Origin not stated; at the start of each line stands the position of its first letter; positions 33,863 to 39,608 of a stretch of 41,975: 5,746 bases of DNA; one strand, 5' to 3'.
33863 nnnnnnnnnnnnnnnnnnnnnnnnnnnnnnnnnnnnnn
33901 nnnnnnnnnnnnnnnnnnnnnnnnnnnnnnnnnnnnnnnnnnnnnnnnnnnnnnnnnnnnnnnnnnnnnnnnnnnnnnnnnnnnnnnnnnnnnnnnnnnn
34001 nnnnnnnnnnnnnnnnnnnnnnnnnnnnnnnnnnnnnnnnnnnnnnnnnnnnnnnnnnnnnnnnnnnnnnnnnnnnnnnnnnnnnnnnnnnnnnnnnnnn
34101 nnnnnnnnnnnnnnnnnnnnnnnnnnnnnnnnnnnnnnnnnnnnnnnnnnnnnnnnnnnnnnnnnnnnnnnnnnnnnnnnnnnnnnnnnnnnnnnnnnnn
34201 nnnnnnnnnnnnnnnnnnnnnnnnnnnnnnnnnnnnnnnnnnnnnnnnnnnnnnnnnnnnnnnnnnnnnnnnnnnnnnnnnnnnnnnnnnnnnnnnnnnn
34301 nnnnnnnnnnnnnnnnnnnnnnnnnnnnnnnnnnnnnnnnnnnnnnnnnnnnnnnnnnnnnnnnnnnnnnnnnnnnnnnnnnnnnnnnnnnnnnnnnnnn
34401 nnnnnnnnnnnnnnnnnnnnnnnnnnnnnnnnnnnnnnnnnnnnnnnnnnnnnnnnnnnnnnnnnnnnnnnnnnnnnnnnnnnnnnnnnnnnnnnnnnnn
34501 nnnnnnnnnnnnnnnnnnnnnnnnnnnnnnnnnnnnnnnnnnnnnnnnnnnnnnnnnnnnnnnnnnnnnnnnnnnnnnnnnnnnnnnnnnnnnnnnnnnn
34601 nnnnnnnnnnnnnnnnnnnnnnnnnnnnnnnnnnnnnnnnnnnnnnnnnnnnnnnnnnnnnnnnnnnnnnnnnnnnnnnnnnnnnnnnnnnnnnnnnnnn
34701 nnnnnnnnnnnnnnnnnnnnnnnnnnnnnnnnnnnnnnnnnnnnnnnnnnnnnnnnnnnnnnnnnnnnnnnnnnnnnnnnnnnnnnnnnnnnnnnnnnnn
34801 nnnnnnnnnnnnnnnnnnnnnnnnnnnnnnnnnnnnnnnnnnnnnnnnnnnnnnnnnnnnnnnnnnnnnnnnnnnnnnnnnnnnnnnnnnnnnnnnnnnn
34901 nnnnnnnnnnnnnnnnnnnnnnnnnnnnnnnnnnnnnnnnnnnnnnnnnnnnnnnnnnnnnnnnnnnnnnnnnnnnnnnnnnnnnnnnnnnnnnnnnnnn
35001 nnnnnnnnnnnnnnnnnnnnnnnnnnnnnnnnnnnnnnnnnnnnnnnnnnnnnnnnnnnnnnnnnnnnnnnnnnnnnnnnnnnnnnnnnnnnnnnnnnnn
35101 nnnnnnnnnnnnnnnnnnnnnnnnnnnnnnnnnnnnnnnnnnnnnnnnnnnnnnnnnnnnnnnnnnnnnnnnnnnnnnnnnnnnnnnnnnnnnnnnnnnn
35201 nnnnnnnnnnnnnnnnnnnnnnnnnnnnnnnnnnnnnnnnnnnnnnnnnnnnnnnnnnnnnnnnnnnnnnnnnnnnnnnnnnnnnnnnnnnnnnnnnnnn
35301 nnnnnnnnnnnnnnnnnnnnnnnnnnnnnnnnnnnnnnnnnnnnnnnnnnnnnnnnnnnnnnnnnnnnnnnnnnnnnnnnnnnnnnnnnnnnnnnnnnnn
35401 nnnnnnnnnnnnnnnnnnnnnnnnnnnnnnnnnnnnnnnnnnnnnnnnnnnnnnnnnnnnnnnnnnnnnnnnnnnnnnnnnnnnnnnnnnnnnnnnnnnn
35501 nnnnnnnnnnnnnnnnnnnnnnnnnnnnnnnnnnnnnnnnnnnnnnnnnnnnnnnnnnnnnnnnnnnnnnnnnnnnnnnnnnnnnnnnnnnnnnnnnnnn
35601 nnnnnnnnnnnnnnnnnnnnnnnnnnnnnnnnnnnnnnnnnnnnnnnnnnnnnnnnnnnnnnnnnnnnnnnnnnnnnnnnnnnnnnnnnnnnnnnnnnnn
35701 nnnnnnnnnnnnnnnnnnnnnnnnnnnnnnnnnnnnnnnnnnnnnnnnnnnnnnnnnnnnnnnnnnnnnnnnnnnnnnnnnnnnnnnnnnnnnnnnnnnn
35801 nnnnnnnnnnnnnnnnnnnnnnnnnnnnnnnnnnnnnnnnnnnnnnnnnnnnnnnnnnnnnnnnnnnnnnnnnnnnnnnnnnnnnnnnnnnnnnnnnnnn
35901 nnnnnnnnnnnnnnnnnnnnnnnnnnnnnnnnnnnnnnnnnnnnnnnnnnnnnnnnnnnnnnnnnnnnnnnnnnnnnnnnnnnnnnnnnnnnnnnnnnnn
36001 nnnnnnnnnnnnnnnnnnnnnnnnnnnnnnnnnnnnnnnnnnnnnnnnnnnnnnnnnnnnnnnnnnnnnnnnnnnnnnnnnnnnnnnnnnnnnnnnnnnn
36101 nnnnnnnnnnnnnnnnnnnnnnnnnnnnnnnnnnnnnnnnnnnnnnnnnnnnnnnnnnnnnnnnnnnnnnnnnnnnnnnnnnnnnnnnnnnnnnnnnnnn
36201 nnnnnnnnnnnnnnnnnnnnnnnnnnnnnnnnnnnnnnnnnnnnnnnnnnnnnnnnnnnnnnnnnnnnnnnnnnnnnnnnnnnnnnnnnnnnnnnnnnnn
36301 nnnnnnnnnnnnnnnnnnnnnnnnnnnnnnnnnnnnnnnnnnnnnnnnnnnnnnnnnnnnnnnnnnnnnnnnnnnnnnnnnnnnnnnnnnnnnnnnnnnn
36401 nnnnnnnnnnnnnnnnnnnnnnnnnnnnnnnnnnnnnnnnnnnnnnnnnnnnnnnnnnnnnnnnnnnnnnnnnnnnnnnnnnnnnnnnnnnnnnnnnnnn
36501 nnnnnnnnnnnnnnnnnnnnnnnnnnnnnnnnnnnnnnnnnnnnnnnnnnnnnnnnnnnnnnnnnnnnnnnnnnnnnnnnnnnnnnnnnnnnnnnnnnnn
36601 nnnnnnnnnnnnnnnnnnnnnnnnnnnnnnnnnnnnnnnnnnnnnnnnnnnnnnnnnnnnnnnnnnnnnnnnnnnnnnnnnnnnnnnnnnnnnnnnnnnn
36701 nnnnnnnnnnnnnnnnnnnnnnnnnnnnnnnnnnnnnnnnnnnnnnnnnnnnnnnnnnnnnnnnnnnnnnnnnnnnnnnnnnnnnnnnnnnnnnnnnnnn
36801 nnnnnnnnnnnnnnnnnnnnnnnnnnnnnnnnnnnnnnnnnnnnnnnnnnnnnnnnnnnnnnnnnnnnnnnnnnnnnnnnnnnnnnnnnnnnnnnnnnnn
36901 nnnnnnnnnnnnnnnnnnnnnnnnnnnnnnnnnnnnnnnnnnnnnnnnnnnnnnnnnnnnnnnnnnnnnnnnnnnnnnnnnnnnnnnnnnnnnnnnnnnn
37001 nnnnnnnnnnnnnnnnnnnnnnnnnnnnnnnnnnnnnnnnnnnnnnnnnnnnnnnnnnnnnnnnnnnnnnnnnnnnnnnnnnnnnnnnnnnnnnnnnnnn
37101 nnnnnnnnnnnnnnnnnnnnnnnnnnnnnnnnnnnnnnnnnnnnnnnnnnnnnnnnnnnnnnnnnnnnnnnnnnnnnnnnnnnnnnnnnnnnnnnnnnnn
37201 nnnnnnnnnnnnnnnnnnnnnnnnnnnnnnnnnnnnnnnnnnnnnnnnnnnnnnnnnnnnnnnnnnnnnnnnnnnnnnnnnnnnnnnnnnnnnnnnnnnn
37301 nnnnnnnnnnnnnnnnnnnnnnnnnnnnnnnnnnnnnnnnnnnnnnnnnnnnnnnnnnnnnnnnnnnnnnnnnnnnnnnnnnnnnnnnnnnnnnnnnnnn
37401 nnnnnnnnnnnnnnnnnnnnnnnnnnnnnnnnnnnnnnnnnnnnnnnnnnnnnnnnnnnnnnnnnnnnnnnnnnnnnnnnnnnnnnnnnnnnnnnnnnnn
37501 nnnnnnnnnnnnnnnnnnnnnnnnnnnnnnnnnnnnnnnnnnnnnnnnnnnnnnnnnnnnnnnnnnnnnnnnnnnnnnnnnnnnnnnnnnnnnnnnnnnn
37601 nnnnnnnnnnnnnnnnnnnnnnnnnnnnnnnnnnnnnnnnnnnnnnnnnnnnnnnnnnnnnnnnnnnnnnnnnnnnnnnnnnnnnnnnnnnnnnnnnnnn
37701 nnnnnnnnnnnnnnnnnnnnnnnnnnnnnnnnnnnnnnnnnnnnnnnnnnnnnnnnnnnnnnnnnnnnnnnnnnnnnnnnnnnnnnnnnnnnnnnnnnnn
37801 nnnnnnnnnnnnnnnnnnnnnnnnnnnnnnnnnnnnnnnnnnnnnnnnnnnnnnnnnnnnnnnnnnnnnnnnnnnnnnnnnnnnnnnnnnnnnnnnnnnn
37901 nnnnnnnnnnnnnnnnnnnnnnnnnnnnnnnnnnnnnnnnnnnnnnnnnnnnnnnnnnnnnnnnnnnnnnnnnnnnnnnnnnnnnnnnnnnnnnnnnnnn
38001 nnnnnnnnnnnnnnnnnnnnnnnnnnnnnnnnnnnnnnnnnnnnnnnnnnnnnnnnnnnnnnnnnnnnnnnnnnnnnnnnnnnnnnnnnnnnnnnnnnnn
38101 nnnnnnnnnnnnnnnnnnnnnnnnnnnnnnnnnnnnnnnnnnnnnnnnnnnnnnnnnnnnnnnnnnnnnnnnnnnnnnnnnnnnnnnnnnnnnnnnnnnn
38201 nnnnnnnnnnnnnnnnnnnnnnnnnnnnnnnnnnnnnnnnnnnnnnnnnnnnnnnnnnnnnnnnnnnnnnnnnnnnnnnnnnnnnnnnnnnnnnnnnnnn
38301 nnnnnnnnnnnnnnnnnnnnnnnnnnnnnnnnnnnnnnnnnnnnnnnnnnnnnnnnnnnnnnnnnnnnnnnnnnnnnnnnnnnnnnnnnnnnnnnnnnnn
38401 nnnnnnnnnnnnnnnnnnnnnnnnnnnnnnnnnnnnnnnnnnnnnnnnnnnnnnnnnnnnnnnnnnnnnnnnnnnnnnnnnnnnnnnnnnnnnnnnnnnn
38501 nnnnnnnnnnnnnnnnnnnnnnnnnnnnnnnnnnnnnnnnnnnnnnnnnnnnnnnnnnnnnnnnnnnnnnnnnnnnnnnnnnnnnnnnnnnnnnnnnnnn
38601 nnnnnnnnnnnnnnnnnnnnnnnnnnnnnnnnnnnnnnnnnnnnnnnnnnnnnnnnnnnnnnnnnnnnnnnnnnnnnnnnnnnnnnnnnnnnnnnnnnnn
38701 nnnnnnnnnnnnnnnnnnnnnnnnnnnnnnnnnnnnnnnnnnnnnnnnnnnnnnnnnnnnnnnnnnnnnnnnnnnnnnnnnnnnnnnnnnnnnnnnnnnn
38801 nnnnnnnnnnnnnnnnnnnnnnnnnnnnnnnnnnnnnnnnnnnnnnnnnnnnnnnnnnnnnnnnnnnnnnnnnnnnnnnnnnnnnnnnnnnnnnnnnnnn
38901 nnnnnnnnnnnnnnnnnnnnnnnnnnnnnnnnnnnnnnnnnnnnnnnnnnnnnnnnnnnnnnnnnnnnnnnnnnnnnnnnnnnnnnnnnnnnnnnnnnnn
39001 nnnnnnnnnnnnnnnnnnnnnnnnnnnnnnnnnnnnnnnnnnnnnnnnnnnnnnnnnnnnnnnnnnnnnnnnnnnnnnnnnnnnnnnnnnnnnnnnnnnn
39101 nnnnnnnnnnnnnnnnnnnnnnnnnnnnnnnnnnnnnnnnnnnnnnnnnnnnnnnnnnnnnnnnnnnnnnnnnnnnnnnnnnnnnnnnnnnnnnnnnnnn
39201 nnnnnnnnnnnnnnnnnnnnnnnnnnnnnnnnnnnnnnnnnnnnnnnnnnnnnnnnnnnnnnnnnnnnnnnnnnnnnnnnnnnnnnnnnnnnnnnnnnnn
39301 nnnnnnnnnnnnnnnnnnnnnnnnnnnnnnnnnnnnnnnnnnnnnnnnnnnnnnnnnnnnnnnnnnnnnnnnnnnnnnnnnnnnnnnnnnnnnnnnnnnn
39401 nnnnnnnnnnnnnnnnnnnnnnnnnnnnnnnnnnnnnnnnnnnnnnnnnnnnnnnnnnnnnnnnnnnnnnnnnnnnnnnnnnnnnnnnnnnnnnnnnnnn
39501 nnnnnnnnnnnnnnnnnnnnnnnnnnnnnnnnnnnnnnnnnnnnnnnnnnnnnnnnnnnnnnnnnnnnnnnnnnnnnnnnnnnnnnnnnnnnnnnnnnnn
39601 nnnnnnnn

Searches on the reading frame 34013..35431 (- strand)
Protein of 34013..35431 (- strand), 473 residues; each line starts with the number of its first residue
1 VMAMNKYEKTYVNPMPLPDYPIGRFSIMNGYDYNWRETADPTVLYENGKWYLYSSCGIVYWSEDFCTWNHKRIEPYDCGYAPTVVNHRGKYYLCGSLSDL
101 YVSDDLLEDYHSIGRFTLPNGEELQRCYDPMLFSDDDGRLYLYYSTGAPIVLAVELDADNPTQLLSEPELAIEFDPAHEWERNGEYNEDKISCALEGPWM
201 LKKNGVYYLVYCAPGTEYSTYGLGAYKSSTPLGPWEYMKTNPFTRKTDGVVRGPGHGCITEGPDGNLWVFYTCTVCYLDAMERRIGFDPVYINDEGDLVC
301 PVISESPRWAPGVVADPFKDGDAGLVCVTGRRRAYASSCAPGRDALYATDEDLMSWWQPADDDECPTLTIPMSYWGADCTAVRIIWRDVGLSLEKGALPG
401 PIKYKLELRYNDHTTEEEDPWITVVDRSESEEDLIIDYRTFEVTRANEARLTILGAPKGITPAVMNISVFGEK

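Call 10: search_protein_families(library=pfam, proteins=[window:34013-35431:-], max_evalue=0.001)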
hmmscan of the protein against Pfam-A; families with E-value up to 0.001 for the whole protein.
window:34013-35431:- (473 aa): 1 family
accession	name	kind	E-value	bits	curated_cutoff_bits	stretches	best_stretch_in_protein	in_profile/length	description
PF04616.20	Glyco_hydro_43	-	3.5e-29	102.5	32.2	1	40-296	12-286/288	Glycosyl hydrolases family 43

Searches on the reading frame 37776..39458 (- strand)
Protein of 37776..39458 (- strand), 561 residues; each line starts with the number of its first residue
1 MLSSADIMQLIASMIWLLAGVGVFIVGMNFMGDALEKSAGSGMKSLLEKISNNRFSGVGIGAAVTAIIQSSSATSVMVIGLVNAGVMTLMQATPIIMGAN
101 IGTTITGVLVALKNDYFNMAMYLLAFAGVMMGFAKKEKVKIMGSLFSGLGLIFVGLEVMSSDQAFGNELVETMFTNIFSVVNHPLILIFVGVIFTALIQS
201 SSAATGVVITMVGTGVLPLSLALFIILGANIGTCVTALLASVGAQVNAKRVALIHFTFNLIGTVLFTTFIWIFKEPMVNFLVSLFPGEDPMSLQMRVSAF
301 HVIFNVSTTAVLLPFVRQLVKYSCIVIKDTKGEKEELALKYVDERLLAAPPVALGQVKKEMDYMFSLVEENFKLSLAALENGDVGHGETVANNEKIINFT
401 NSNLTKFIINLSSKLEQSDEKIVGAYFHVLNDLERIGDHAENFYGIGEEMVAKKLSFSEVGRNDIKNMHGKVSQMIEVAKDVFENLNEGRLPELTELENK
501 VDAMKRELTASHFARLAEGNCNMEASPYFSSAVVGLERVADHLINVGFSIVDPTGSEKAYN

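Call 10: search_protein_families(library=pfam, proteins=[window:37776-39458:-], max_evalue=0.001)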
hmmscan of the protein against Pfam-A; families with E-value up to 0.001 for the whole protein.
window:37776-39458:- (561 aa): 3 families
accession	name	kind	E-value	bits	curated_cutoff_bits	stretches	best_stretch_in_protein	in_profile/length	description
PF02690.20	Na_Pi_cotrans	-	5.1e-57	192.2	29.1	2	24-160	2-136/137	Na+/Pi-cotransporter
PF01895.24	PhoU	-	1.9e-25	89.5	23.5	2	364-442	4-84/89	PhoU domain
PF01865.21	PhoU_div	-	1.7e-05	24.7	24.4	1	437-547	88-205/214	Protein of unknown function DUF47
